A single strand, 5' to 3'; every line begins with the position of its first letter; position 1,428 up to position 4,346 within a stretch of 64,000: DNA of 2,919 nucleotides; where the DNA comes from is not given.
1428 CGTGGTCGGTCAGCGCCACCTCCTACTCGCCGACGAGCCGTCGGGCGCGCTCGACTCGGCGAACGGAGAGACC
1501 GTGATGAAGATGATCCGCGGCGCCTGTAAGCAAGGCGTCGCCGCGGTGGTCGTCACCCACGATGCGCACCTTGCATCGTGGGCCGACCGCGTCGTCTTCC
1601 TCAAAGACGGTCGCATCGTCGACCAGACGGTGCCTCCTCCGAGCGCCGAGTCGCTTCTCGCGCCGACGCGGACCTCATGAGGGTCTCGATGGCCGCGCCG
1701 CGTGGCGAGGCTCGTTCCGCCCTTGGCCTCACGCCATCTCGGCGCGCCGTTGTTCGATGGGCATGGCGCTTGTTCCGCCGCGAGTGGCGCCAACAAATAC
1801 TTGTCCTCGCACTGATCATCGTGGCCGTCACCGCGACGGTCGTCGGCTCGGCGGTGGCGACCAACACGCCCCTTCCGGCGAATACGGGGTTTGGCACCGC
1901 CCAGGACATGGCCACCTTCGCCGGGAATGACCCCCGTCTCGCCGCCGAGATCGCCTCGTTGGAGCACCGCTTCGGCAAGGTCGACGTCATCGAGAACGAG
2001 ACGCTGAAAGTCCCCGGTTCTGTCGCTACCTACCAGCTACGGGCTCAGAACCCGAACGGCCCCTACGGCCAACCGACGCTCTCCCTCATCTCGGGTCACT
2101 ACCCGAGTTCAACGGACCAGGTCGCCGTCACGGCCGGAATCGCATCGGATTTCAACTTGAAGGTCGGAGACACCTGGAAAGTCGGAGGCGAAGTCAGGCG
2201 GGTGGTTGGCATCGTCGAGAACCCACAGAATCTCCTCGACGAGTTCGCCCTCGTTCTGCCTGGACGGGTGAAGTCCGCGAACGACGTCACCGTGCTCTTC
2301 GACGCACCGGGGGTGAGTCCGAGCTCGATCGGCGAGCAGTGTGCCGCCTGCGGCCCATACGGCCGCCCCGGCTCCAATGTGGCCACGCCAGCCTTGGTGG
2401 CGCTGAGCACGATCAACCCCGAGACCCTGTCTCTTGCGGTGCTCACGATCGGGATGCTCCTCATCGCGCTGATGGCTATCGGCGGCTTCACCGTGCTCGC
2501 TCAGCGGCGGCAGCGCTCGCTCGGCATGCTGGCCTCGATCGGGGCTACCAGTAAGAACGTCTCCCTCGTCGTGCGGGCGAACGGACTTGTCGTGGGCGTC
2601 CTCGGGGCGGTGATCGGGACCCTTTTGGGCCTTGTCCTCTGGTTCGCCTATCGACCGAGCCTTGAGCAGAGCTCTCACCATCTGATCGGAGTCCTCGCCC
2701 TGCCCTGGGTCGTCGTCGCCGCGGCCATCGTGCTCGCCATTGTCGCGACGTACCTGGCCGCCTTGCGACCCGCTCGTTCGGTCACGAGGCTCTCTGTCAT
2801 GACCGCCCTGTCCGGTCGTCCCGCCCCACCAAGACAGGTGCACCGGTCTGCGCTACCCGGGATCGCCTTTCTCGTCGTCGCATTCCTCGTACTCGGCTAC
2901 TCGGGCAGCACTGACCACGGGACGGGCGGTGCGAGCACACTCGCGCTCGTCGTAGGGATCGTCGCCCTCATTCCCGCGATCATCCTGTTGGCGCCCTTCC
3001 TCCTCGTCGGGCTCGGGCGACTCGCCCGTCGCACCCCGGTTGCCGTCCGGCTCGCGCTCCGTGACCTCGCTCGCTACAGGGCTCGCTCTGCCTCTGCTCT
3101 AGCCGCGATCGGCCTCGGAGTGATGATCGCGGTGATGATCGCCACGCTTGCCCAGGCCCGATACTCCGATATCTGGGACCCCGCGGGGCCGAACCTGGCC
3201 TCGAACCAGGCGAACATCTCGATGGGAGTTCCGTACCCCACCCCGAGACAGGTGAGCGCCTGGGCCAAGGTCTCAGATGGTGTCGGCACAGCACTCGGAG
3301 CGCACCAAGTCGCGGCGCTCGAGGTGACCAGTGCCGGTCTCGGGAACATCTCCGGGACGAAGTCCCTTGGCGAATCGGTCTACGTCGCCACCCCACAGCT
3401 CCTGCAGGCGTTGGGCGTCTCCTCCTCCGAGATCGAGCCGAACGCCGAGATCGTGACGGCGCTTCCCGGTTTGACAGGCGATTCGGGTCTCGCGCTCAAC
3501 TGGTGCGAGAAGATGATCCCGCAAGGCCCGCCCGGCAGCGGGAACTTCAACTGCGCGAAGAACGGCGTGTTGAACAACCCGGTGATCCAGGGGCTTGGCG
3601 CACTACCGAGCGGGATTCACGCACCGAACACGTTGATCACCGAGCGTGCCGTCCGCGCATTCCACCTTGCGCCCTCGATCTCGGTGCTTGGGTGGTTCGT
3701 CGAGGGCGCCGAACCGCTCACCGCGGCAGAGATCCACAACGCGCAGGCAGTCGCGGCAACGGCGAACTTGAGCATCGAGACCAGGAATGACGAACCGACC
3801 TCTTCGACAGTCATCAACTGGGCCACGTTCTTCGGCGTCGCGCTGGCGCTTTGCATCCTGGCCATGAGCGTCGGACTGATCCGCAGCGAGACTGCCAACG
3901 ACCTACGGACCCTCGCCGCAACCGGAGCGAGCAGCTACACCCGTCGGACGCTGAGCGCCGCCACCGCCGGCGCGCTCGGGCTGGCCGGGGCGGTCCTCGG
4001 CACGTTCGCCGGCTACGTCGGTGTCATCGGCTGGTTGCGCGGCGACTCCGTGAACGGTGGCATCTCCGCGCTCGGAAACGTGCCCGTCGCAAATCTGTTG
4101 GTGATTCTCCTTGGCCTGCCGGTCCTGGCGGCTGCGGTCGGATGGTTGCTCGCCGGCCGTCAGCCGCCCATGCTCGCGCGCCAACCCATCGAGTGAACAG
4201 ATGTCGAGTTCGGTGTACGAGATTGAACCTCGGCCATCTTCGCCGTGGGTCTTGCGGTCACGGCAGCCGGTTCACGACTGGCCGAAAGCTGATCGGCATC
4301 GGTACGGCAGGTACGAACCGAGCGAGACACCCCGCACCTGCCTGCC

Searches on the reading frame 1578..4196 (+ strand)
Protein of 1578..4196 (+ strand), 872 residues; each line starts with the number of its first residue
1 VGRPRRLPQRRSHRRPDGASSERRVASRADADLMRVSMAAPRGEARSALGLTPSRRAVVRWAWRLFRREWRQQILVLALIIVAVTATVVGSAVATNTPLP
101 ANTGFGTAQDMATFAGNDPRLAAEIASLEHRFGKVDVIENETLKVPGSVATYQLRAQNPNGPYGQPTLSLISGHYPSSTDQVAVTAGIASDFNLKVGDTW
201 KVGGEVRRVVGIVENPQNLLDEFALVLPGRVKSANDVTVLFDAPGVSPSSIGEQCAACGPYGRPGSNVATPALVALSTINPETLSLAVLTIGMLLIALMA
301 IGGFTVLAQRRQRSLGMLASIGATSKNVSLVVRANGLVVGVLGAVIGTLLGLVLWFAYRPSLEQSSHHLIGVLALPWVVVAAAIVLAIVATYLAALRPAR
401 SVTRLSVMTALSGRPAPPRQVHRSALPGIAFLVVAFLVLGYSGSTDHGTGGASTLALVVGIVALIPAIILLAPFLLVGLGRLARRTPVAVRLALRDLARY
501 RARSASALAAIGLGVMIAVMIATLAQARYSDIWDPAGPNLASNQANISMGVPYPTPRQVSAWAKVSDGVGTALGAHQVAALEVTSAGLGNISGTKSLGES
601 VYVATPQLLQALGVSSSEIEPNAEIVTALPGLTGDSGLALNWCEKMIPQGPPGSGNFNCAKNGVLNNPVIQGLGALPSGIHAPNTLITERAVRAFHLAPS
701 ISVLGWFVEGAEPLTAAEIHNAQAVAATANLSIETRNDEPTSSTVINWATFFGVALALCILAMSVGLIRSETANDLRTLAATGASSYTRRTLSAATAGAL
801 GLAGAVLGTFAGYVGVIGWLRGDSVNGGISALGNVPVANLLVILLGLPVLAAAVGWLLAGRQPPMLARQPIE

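Call 40: search_protein_families(library=pfam, proteins=[window:1578-4196:+], max_evalue=0.00001)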
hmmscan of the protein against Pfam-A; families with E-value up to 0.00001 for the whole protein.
window:1578-4196:+ (872 aa): 1 family
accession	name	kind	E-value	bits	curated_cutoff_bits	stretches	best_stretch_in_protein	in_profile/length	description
PF02687.27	FtsX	-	8.1e-08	32.8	25.5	1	288-406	3-119/120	FtsX-like permease C-terminal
